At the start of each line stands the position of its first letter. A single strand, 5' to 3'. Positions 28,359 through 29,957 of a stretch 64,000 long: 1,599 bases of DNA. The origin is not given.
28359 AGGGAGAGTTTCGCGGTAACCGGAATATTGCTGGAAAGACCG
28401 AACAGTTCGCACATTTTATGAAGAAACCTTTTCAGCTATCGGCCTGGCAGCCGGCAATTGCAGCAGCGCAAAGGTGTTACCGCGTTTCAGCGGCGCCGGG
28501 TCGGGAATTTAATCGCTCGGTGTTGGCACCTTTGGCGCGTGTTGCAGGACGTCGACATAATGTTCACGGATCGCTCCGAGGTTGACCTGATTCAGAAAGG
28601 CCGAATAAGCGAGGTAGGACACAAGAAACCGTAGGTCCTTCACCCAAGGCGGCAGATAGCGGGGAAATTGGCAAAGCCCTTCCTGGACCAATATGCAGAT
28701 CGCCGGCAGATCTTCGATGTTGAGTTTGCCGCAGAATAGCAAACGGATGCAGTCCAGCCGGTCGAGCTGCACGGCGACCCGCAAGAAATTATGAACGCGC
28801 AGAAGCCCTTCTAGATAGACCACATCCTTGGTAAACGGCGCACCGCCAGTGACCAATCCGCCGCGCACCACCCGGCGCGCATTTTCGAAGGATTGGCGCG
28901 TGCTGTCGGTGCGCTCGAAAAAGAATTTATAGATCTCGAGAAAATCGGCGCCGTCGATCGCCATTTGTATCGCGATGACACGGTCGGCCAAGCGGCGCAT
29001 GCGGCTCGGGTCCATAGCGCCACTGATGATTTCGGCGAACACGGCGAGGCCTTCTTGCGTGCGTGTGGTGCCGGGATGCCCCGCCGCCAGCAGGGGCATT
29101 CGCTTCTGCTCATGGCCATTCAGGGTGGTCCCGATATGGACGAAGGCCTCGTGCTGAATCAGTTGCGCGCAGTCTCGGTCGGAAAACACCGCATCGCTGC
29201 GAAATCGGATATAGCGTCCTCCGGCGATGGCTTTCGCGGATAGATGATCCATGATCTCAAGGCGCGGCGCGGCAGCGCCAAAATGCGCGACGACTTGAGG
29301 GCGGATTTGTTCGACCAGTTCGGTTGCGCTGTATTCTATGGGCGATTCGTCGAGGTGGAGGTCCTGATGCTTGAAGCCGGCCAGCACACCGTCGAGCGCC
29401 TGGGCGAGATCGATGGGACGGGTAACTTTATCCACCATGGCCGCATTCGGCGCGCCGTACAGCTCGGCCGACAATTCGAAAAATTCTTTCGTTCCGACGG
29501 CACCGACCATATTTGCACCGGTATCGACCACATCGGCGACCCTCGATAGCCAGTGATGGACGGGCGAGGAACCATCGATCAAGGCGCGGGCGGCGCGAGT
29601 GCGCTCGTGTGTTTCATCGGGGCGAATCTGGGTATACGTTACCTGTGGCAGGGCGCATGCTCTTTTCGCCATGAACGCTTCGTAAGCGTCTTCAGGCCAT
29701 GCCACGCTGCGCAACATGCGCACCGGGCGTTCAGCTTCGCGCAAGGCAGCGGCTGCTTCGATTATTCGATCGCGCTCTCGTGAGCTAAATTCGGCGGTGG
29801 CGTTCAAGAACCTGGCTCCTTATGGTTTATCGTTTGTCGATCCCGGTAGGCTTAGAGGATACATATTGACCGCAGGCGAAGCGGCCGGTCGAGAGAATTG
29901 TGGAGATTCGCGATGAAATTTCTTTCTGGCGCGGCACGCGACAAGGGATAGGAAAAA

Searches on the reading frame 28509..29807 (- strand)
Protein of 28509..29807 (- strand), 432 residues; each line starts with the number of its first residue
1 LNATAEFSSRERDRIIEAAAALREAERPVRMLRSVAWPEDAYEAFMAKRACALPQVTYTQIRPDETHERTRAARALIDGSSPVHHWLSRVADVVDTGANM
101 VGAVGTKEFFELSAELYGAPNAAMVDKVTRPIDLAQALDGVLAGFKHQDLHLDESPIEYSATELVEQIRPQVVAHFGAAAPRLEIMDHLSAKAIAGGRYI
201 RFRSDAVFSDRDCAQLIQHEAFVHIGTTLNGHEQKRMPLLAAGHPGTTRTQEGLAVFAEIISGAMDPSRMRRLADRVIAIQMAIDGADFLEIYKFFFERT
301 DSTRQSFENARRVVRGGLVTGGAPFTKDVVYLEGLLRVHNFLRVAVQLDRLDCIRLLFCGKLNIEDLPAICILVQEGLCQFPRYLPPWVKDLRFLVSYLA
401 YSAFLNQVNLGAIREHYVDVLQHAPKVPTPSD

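Call 5: search_protein_families(library=pfam, proteins=[window:28509-29807:-], max_evalue=0.01)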
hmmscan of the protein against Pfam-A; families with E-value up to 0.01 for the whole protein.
window:28509-29807:- (432 aa): 1 family
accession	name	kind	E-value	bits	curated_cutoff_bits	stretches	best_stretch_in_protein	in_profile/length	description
PF08014.17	MATCAP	-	1.2e-121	406.5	27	1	43-407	1-365/365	Microtubule-associated tyrosine carboxypeptidase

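Call 6: search_protein_families(library=ncbifam, proteins=[window:28509-29807:-], max_evalue=0.01)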
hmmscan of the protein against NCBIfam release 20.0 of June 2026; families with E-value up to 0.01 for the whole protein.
window:28509-29807:- (432 aa): 1 family
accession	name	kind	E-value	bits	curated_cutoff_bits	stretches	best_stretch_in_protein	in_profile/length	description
TIGR02421.1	QEGLA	hypoth_equivalog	1.3e-85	287.9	338.65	1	22-395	2-361/368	flavohemoglobin expression-modulating QEGLA motif protein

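Call 7: find_encoding_contigs(protein=window:28509-29807:-, flank=10000, max_places=6)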
Protein window:28509-29807:- (432 aa): 4 contigs read that carry it; 3 places shown.
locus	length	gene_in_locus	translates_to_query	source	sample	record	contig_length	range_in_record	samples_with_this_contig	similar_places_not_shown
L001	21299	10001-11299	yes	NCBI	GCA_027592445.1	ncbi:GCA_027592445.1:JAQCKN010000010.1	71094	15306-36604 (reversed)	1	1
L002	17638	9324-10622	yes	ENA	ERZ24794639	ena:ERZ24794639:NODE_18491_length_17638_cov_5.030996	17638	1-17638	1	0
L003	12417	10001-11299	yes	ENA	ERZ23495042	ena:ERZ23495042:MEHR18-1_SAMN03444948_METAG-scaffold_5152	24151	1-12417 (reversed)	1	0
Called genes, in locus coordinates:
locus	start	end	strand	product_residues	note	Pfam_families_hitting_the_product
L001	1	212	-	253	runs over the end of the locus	PF00753:Lactamase_B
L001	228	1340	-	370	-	PF03069:FmdA_AmdA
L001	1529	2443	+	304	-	PF02900:LigB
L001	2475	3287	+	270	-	PF02900:LigB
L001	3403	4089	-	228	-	PF00392:GntR, PF07729:FCD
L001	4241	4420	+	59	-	-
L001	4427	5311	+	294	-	PF02126:PTE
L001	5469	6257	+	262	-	PF00106:adh_short, PF08659:KR, PF13561:adh_short_C2, PF23441:SDR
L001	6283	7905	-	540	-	PF00916:Sulfate_transp, PF01740:STAS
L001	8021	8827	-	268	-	PF00106:adh_short, PF23441:SDR, PF13561:adh_short_C2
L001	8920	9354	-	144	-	PF04075:F420H2_quin_red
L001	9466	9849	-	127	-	PF05899:Cupin_3 (faint), PF07883:Cupin_2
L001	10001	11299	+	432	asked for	PF08014:MATCAP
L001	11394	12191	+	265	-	PF13230:GATase_4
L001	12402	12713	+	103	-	PF00903:Glyoxalase, PF13669:Glyoxalase_4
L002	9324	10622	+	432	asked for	PF08014:MATCAP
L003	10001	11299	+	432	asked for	PF08014:MATCAP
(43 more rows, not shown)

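Call 9: find_homologous_proteins(query=window:28509-29807:-, max_evalue=1e-10)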
Query window:28509-29807:- (432 aa): 3706 proteins with E <= 1e-10 among 8000 candidates; the best 120 are listed.
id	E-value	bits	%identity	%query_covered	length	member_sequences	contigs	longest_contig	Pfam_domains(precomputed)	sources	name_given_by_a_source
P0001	5.8e-288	973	100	100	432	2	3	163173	PF08014.18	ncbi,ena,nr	ncbi:MAG: flavohemoglobin expression-modulating QEGLA motif protein [Proteobacteria bacterium]|nr:fl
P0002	4.0e-236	802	81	100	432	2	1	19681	PF08014.18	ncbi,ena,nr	ncbi:MAG: flavohemoglobin expression-modulating QEGLA motif protein [Proteobacteria bacterium]|nr:fl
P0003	3.5e-234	795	80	100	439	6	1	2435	PF08014.18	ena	-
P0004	5.4e-234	795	80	100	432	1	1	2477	PF08014.18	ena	-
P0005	1.2e-232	790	80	100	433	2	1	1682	PF08014.18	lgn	-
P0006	8.9e-230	781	78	100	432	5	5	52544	PF08014.18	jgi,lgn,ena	-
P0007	3.4e-228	776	79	99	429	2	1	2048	PF08014.18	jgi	-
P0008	3.8e-228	776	79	99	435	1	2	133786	PF08014.18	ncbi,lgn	-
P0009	6.8e-221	752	75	100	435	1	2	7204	PF08014.18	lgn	-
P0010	9.8e-221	751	81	93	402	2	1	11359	PF08014.18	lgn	-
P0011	6.6e-220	748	77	98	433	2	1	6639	PF08014.18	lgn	-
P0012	1.2e-213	728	73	94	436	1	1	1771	PF08014.18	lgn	-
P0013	2.1e-199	681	68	99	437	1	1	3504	PF08014.18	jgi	jgi:uncharacterized protein (TIGR02421 family)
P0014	3.0e-168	578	62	97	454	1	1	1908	PF08014.18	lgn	-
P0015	8.4e-168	577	62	97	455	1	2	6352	PF08014.18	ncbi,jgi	jgi:uncharacterized protein (TIGR02421 family)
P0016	1.4e-164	566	62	94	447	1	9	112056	PF08014.18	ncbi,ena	-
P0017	1.0e-163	563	61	96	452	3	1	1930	PF08014.18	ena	-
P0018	1.7e-163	563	61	96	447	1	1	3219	PF08014.18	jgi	jgi:uncharacterized protein (TIGR02421 family)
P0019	2.4e-163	562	60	96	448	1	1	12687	PF08014.18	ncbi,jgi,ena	jgi:uncharacterized protein (TIGR02421 family)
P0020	1.2e-162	560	60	96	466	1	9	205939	PF08014.18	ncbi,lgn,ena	-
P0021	2.2e-162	559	59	98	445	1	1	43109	PF08014.18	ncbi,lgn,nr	ncbi:MAG: DUF1704 domain-containing protein [Rhodospirillaceae bacterium]|nr:MAG: DUF1704 domain-con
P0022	1.0e-161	557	60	96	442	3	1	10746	PF08014.18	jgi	-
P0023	1.1e-161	557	60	97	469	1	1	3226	PF08014.18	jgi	jgi:uncharacterized protein (TIGR02421 family)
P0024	7.0e-161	554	60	96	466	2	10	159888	PF08014.18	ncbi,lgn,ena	-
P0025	7.5e-161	554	58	98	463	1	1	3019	PF08014.18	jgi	-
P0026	8.1e-161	554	58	98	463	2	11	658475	PF08014.18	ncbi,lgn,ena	-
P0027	8.5e-161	554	58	97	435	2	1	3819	PF08014.18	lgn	-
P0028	1.2e-160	553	59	94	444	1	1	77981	PF08014.18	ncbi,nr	ncbi:MAG: flavohemoglobin expression-modulating QEGLA motif protein [Rhodospirillaceae bacterium]|nr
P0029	1.3e-160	553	60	98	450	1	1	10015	PF08014.18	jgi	-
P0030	1.5e-160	553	60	98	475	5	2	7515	PF08014.18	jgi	jgi:uncharacterized protein (TIGR02421 family)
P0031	1.5e-160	553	58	96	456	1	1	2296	PF08014.18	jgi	jgi:uncharacterized protein (TIGR02421 family)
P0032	1.7e-160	553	58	98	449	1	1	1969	PF08014.18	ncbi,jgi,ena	jgi:uncharacterized protein (TIGR02421 family)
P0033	1.8e-160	553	60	95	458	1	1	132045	PF08014.18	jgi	-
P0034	2.3e-160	552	57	97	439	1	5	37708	PF08014.18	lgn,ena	-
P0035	2.5e-160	552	57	98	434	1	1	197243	PF08014.18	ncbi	-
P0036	2.9e-160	552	59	96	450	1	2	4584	PF08014.18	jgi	jgi:uncharacterized protein (TIGR02421 family)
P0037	3.8e-160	552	58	99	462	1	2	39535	PF08014.18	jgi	jgi:uncharacterized protein (TIGR02421 family)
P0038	4.1e-160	551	57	98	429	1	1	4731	PF08014.18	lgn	-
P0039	5.9e-160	551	57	100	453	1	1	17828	PF08014.18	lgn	-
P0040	6.5e-160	551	61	95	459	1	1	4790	PF08014.18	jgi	-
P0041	7.2e-160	551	59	95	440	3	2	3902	PF08014.18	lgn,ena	-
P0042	8.9e-160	550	58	100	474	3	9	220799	PF08014.18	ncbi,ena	-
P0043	1.0e-159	550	58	98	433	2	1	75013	PF08014.18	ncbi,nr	ncbi:MAG: flavohemoglobin expression-modulating QEGLA motif protein [Proteobacteria bacterium]|nr:fl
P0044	1.3e-159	550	60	96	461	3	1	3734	PF08014.18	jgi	-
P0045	2.3e-159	549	59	95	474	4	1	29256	PF08014.18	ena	-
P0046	3.4e-159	548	59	95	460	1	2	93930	PF08014.18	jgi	jgi:uncharacterized protein (TIGR02421 family)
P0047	4.6e-159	548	58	98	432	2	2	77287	PF08014.18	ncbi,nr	ncbi:MAG: flavohemoglobin expression-modulating QEGLA motif protein [Proteobacteria bacterium]|nr:fl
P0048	4.6e-159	548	59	95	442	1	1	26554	PF08014.18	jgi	-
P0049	5.3e-159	548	59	97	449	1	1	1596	PF08014.18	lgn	-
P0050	5.8e-159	548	57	100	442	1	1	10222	PF08014.18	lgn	-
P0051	9.2e-159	547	58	97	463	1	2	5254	PF08014.18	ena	-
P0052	1.3e-158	546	59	96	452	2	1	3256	PF08014.18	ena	-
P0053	2.0e-158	546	58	97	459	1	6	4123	PF08014.18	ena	-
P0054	2.0e-158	546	60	95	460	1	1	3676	PF08014.18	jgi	jgi:uncharacterized protein (TIGR02421 family)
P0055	2.1e-158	546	60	94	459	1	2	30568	PF08014.18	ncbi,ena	-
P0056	2.1e-158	546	58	97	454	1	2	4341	PF08014.18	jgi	jgi:uncharacterized protein (TIGR02421 family)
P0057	2.3e-158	546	58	97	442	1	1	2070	PF08014.18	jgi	jgi:uncharacterized protein (TIGR02421 family)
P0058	2.5e-158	546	59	96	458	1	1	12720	PF08014.18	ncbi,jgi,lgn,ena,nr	ncbi:MAG TPA: flavohemoglobin expression-modulating QEGLA motif protein [Kofleriaceae bacterium]|nr:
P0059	3.8e-158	545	62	94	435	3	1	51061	PF08014.18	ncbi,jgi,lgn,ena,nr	ncbi:MAG TPA: flavohemoglobin expression-modulating QEGLA motif protein [Kofleriaceae bacterium]|nr:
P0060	4.0e-158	545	59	95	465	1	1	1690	PF08014.18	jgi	jgi:uncharacterized protein (TIGR02421 family)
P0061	5.6e-158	544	59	96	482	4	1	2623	PF08014.18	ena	-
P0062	6.3e-158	544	58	96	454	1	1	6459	PF08014.18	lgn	-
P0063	6.3e-158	544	58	97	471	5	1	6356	PF08014.18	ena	-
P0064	8.8e-158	544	60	95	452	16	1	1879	PF08014.18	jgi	-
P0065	1.1e-157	543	59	98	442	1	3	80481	PF08014.18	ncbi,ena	-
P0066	1.2e-157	543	57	96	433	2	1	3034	PF08014.18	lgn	-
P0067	1.2e-157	543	57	98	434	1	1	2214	PF08014.18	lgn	-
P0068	1.4e-157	543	59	96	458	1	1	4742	PF08014.18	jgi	jgi:uncharacterized protein (TIGR02421 family)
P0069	2.5e-157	542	57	99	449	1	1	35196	PF08014.18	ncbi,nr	ncbi:MAG: DUF1704 domain-containing protein [Rhodospirillaceae bacterium]|nr:DUF1704 domain-containi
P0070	5.1e-157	541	58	99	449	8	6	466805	PF08014.18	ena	-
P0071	7.0e-157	541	58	94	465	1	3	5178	PF08014.18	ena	-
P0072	9.3e-157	540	59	96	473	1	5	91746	PF08014.18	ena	-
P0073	1.0e-156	540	57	98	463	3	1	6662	PF08014.18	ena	-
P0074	1.3e-156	540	58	97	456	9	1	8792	PF08014.18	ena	-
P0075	1.4e-156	540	58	97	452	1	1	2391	PF08014.18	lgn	-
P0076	1.6e-156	540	58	97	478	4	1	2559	PF08014.18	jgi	-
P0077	1.9e-156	539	59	95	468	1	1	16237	PF08014.18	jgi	-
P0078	2.0e-156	539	59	97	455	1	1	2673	PF08014.18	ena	-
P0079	2.5e-156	539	59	96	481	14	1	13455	PF08014.18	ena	-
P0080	2.7e-156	539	58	98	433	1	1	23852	PF08014.18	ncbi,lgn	-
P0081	3.2e-156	539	57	98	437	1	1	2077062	PF08014.18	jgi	jgi:uncharacterized protein (TIGR02421 family)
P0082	3.3e-156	539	58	98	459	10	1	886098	PF08014.18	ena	-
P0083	3.6e-156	538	60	97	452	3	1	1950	PF08014.18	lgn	-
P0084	4.2e-156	538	56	98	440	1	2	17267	PF08014.18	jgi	jgi:uncharacterized protein (TIGR02421 family)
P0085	6.4e-156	538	58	99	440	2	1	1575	PF08014.18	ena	-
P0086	7.0e-156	538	59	96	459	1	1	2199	PF08014.18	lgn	-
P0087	8.3e-156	537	58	95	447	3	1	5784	PF08014.18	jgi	-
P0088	8.5e-156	537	58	95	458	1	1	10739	PF08014.18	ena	-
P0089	8.7e-156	537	59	95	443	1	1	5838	PF08014.18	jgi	jgi:uncharacterized protein (TIGR02421 family)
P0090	9.0e-156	537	58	94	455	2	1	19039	PF08014.18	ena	-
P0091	1.0e-155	537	60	95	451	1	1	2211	PF08014.18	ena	-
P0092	1.3e-155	537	58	96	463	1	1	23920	PF08014.18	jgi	-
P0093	1.4e-155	537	61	94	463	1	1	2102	PF08014.18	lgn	-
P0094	1.4e-155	537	59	96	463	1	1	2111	PF08014.18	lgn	-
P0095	1.4e-155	537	59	96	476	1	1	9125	PF08014.18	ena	-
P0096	1.4e-155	537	59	96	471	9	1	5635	PF08014.18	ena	-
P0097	1.6e-155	536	58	94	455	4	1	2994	PF08014.18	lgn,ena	-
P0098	2.3e-155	536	58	95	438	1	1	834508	PF08014.18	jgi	-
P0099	2.6e-155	536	57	98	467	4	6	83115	PF08014.18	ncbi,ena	-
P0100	2.9e-155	535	59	96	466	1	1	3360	PF08014.18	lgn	-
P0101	3.2e-155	535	56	99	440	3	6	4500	PF08014.18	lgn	-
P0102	5.3e-155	535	59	97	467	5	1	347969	PF08014.18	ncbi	ncbi:MAG: flavohemoglobin expression-modulating QEGLA motif protein [Rhodospirillaceae bacterium]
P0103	5.7e-155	535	55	99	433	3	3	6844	PF08014.18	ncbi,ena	-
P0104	6.8e-155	534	57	94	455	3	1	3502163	PF08014.18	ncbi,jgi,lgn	jgi:uncharacterized protein (TIGR02421 family)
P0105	8.3e-155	534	58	94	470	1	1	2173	PF08014.18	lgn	-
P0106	1.0e-154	534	58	94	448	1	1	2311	PF08014.18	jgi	-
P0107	1.2e-154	533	56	98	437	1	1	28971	PF08014.18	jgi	jgi:uncharacterized protein (TIGR02421 family)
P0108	1.2e-154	533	58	98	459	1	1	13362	PF08014.18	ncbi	-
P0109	1.2e-154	533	60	96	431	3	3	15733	PF08014.18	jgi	jgi:uncharacterized protein (TIGR02421 family)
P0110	1.3e-154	533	57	98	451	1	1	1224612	PF08014.18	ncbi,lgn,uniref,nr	ncbi:flavohemoglobin expression-modulating QEGLA motif protein [Aestuariispira insulae]|uniref:Uncha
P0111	1.5e-154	533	57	95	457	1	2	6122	PF08014.18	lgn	-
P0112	2.3e-154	532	57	98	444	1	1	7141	PF08014.18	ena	-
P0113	2.5e-154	532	61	93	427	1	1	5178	PF08014.18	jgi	jgi:uncharacterized protein (TIGR02421 family)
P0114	3.0e-154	532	56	100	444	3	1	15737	PF08014.18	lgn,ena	-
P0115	4.6e-154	532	61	90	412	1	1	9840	PF08014.18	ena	-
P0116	5.4e-154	531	60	95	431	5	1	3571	PF08014.18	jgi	jgi:uncharacterized protein (TIGR02421 family)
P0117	8.6e-154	531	58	96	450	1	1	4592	PF08014.18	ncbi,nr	ncbi:MAG: flavohemoglobin expression-modulating QEGLA motif protein [Rhodospirillaceae bacterium]|nr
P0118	1.7e-153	530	60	95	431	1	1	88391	PF08014.18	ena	-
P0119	1.9e-153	530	58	95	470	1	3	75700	PF08014.18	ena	-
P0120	3.1e-153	529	56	97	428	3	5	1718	PF08014.18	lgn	-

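Call 11: find_related_loci(query=A1, collection=genome_contigs, flank=10000)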
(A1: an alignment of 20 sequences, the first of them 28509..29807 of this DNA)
Query A1 (432 aa) in genome_contigs; peptide patterns used: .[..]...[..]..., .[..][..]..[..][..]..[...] (x = any residue, [..] = any of these).
203 stretches matched a pattern; 157 encode a relative of the query (tblastn E <= 1e-3); the best 80 are kept; 80 distinct loci.
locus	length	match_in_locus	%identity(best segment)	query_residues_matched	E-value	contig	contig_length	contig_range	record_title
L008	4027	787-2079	81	2-432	0e+0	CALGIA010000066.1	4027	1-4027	MAG TPA_asm: uncultured Rhodospirillaceae bacterium isolate ERR2206756_bin.142_CONCOCT_v1.1_MAG genome assembly, contig:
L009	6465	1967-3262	81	1-432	0e+0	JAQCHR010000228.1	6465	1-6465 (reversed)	MAG: Proteobacteria bacterium isolate casp40-mb.248 NODE_27707_length_6465_cov_0.071473, whole genome shotgun sequence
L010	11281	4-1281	77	6-431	0e+0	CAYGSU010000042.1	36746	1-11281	MAG TPA_asm: uncultured Flavobacteriaceae bacterium isolate ERP117304_co2_140 genome assembly, contig: NODE_976_length_3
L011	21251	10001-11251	60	7-422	2e-168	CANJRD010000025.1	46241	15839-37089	MAG: Rhodospirillaceae bacterium isolate RH-23may17-603 genome assembly, contig: RH-23may17-C8-p2, whole genome shotgun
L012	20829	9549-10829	57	5-427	3e-168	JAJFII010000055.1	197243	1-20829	MAG: Rhodospirillales bacterium isolate OFTM193 OFTM193_54, whole genome shotgun sequence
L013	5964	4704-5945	59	14-422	8e-169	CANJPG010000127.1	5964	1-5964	MAG: Candidatus Marinimicrobia bacterium isolate RH-23may17-721 genome assembly, contig: RH-23may17-C114262, whole genom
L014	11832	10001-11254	60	13-428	5e-167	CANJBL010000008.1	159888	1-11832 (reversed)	MAG: Candidatus Marinimicrobia bacterium isolate RH-23may17-1068 genome assembly, contig: RH-23may17-C545, whole genome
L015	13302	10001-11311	58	2-431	4e-167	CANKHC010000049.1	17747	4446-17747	MAG: Candidatus Marinimicrobia bacterium isolate RH-27jun17-372 genome assembly, contig: RH-27jun17-C8462, whole genome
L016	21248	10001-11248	61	4-421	8e-167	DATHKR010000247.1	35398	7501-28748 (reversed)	MAG TPA_asm: Kofleriaceae bacterium isolate SMAG_U12585 k141_178408, whole genome shotgun sequence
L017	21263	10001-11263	59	13-431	2e-166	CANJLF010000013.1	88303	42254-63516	MAG: Candidatus Marinimicrobia bacterium isolate RH-23may17-65 genome assembly, contig: RH-23may17-C1251-p2, whole genom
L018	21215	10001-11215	62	26-429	2e-166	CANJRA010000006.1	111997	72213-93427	MAG: Candidatus Marinimicrobia bacterium isolate RH-23may17-611 genome assembly, contig: RH-23may17-C1159, whole genome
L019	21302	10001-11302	57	1-431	1e-166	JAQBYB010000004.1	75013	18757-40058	MAG: Proteobacteria bacterium isolate casp150-mb.300 NODE_815_length_75013_cov_0.112422, whole genome shotgun sequence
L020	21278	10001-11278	58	7-430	4e-166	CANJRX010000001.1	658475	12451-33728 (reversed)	MAG: Candidatus Marinimicrobia bacterium isolate RH-23may17-335 genome assembly, contig: RH-23may17-C11, whole genome sh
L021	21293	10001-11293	57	4-430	2e-164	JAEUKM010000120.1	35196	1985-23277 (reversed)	MAG: Rhodospirillaceae bacterium isolate new MAG-95 k141_2646200, whole genome shotgun sequence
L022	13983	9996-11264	59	13-428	8e-165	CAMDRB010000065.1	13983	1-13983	MAG: Caenispirillum bisanense isolate TH-08apr19-24 genome assembly, contig: TH-08apr19-C11434, whole genome shotgun seq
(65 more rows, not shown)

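Call 28: search_solved_structures(query=window:28509-29807:-, max_evalue=0.01, show_alignments=1)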
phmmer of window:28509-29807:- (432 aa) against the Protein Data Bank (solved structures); distinct sequences matched with E-value up to 0.01: 0.

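Call 32: search_solved_structures(query=A1, max_evalue=1, show_alignments=2)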
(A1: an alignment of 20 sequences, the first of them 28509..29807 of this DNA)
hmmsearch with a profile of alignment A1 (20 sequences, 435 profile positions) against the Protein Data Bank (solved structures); distinct sequences matched with E-value up to 1: 2.
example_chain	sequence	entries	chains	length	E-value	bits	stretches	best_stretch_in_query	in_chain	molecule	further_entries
12du_R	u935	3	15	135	0.44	12.3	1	92-153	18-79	Flagellar basal body rod protein FlgB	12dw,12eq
7z5g_A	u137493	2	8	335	0.67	11.7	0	291-341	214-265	Uncharacterized protein KIAA0895-like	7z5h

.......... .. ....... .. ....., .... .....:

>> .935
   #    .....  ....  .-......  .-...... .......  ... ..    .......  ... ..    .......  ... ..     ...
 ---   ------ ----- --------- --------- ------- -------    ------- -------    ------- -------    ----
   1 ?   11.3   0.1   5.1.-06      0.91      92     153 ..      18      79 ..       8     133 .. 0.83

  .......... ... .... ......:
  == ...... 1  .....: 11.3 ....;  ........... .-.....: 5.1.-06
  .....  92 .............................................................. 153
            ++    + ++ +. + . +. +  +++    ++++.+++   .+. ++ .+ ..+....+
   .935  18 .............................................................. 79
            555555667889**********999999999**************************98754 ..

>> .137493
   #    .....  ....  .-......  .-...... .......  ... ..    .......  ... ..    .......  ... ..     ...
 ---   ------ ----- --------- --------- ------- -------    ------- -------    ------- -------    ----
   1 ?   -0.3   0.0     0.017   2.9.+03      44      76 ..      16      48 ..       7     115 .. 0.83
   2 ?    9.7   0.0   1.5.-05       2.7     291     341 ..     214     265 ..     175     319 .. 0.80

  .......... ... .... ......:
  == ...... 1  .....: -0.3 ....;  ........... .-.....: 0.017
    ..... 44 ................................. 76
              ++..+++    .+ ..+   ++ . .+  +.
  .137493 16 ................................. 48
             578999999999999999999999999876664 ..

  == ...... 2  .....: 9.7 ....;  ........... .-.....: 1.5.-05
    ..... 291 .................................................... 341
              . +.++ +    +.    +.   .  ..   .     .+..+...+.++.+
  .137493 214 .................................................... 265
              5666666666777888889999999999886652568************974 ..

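Call 47: predict_structure(alignment_id=A1)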
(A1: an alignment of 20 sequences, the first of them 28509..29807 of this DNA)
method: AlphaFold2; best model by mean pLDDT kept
length: 432 residues; sequences in the alignment: 20
mean_pLDDT: 86.4   pTM: 0.84
mean pLDDT of the five models: 86.4, 85.8, 85.0, 84.7, 77.7
residues with pLDDT >= 90: 226; 70-90: 169; 50-70: 32; < 50: 5
segments of 3 or more residues with pLDDT < 50: none
pLDDT, mean of each block of 10 residues (from residue 1): 71 95 88 76 91 86 93 94 94 93 93 92 85 90 64 69 94 93 86 83 88 88 91 89 70 91 81 92 97 91 88 91 91 89 88 91 90 92 91 84 72 76 73 55
secondary structure, 60 per line:
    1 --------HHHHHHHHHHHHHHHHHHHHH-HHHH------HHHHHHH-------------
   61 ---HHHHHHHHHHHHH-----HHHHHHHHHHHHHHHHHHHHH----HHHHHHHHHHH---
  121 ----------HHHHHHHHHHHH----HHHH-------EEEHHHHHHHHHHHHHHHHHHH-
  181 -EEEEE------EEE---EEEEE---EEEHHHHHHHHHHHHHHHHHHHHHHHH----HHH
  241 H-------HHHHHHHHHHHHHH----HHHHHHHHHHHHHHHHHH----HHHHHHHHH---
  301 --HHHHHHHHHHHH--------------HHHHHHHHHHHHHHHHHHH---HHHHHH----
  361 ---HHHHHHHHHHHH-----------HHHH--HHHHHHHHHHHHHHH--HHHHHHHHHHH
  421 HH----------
elements in order: H9-29 H31-34 H41-47 H64-76 H82-102 H107-117 H131-142 H147-150 E158-160 H161-179 E182-186 E193-195 E199-203 E207-209 H210-233 H238-241 H249-262 H267-284 H289-297 H303-314 H329-347 H351-356 H364-375 H387-390 H393-407 H410-422
